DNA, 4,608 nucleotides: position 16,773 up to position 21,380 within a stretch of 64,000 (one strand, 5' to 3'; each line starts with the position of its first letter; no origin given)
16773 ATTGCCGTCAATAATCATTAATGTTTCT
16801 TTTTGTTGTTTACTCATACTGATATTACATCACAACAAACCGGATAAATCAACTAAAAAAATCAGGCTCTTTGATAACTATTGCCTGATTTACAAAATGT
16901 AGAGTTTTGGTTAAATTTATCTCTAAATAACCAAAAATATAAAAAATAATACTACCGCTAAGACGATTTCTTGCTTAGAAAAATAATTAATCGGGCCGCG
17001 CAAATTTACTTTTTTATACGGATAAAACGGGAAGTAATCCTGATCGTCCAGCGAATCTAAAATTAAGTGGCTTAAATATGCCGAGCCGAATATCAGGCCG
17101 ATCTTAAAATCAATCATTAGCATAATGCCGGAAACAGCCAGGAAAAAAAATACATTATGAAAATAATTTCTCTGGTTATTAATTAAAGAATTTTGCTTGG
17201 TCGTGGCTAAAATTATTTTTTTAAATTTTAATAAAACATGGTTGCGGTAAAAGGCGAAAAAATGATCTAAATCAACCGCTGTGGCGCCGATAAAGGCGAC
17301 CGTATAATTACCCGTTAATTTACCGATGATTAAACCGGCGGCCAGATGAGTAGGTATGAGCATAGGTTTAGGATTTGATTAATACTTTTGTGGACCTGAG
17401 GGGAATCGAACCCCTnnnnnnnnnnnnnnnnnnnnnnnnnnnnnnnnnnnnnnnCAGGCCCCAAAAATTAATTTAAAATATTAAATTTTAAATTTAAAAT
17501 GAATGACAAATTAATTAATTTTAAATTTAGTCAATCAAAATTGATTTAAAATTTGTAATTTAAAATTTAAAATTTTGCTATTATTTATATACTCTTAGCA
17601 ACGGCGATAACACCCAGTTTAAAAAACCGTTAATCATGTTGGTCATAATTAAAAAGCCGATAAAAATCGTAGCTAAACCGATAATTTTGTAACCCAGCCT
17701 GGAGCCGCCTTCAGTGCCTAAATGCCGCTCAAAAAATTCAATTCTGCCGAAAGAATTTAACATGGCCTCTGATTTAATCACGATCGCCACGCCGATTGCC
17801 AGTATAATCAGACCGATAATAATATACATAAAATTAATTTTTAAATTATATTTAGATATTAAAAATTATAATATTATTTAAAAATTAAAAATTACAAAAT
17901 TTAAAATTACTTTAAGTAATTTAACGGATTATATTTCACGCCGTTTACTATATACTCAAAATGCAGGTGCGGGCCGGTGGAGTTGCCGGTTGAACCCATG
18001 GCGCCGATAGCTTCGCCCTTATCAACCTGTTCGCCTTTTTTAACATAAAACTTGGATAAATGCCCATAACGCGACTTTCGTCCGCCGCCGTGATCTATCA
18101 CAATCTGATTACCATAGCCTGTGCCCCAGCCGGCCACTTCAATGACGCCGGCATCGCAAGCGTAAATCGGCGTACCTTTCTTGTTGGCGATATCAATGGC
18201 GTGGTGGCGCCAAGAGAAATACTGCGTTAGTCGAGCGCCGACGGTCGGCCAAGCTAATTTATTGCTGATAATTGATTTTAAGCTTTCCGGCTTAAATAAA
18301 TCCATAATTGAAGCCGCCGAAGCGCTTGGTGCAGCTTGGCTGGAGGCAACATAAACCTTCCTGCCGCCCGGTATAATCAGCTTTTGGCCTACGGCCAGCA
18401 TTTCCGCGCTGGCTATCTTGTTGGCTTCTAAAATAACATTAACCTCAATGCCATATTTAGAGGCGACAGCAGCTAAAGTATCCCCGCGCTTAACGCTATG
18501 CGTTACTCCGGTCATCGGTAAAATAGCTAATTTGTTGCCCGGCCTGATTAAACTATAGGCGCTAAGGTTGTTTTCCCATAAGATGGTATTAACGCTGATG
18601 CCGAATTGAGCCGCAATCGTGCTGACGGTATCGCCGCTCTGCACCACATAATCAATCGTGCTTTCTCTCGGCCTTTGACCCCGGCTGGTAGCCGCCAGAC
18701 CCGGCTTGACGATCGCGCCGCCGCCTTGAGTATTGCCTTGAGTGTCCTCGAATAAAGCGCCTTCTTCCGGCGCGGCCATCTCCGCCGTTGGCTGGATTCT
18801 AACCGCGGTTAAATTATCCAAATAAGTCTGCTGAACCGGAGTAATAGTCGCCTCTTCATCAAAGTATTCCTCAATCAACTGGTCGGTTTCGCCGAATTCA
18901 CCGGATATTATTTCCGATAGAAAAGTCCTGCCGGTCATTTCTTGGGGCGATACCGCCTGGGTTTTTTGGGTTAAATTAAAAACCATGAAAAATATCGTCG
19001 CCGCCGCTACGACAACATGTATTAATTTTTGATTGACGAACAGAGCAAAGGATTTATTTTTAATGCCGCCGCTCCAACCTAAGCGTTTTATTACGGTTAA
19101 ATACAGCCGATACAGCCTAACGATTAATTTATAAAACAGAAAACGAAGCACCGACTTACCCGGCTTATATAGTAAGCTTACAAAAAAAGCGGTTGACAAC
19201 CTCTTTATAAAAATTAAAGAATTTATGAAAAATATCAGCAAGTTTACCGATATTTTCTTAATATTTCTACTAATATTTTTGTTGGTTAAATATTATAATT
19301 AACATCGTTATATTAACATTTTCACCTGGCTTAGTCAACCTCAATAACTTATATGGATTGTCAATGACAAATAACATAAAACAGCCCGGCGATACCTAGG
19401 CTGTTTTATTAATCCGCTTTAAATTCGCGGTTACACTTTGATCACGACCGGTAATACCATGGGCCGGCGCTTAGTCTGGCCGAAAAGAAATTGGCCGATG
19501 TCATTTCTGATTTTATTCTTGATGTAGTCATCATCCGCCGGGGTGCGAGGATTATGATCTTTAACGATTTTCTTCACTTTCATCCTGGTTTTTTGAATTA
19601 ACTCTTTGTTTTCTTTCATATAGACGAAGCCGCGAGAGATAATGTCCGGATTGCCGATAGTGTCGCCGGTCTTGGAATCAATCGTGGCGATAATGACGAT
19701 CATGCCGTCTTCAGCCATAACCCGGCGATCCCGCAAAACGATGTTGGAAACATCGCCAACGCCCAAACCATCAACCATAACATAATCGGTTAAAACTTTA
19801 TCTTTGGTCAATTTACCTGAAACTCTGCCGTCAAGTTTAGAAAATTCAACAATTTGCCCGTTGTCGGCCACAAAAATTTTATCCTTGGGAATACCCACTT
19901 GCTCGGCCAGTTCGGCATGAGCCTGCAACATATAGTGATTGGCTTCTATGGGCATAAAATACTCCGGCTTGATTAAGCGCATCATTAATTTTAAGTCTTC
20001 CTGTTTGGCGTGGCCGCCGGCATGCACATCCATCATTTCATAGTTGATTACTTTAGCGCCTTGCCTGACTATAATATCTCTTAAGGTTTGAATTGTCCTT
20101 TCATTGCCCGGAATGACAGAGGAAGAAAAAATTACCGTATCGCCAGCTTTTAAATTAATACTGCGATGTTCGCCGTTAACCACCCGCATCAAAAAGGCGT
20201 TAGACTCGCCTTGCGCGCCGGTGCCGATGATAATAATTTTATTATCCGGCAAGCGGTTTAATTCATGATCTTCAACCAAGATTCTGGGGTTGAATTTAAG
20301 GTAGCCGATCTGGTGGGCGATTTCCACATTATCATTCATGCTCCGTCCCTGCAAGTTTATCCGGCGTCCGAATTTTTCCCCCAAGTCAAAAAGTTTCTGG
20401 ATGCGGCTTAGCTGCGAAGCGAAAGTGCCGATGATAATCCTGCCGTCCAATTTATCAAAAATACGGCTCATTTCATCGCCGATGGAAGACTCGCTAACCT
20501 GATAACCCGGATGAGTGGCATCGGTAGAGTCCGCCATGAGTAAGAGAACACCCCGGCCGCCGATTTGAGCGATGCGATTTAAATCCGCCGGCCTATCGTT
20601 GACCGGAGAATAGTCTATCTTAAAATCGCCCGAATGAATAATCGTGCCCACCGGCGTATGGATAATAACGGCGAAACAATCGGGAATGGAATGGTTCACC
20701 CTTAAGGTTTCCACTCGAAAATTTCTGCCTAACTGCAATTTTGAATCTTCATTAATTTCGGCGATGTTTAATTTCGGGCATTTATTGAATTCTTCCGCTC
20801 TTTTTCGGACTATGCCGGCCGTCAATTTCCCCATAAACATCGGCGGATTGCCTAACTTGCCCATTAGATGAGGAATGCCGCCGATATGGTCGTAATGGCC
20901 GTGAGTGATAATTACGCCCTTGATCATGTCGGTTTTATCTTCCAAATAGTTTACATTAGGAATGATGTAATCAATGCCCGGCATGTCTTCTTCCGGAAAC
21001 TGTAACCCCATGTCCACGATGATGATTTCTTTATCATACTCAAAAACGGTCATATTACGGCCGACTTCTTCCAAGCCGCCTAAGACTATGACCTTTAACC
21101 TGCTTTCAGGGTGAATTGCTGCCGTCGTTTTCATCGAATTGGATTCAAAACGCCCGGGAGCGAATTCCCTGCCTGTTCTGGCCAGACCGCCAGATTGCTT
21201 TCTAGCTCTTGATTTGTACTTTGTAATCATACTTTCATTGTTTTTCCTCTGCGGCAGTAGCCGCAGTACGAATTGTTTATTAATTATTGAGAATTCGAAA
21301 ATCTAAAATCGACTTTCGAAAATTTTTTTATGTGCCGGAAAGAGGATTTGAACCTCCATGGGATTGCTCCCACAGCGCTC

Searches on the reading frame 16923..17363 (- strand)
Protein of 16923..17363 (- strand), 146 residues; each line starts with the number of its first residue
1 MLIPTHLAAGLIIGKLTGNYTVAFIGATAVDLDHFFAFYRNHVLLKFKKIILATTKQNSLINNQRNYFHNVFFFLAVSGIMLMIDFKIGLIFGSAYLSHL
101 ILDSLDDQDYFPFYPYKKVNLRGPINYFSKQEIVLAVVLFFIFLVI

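Call 31: search_protein_families(library=pfam, proteins=[window:16923-17363:-], max_evalue=0.01)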
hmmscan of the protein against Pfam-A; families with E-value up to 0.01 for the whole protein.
window:16923-17363:- (146 aa): 1 family
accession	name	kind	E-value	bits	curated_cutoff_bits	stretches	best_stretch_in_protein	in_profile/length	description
PF04307.19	YdjM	-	2e-10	40.9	29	1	2-139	2-161/176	YdjM inner membrane protein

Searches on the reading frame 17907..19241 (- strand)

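Call 31: search_protein_families(library=pfam, proteins=[window:17907-19241:-], max_evalue=0.01)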
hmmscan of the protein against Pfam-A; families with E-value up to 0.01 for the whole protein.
window:17907-19241:- (444 aa): 7 families
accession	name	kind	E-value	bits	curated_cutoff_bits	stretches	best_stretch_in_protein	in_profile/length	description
PF01551.29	Peptidase_M23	-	1.1e-32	112.6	28.7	1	346-439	3-96/96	Peptidase family M23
PF01476.26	LysM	-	7e-27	93.6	20.9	2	248-291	1-43/43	LysM domain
PF23473.1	LysM3_LYK4_5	-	6.1e-12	45.9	29.3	1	198-232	5-38/48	LYK4/5 LysM3 domain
PF23446.1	LysM1_NFP_LYK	-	1.1e-05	26.6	36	0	255-291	17-54/60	NFP/LYK LysM1 domain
PF23462.1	LysM3_NFP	-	5.5e-05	24.1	28.1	1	196-226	3-33/48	NFP LysM3 domain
PF23577.1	LysM_RLK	-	0.00024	21.5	27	0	250-271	5-26/44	LysM domain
PF13542.12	HTH_Tnp_ISL3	-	0.004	17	27.4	0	200-220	24-43/51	Helix-turn-helix domain of transposase family ISL3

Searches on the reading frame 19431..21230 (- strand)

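Call 31: search_protein_families(library=pfam, proteins=[window:19431-21230:-], max_evalue=0.01)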
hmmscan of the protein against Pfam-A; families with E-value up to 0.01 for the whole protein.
window:19431-21230:- (599 aa): 5 families
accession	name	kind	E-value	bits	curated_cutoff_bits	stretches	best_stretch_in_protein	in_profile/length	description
PF22505.1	RNase_J_b_CASP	-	1e-41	142.1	27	1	263-383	2-122/126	Ribonuclease J, beta-CASP domain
PF17770.6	RNase_J_C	-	1.4e-32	113.1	23.8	1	498-599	1-102/102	Ribonuclease J C-terminal domain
PF00753.33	Lactamase_B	-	2.3e-12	47.7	22.7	1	56-211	4-158/196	Metallo-beta-lactamase superfamily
PF12706.13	Lactamase_B_2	-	3.9e-12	46.6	27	1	97-204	25-144/200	Beta-lactamase superfamily domain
PF07521.17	RMMBL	-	1.5e-05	25.3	21.6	1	402-448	11-59/63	Zn-dependent metallo-hydrolase RNA specificity domain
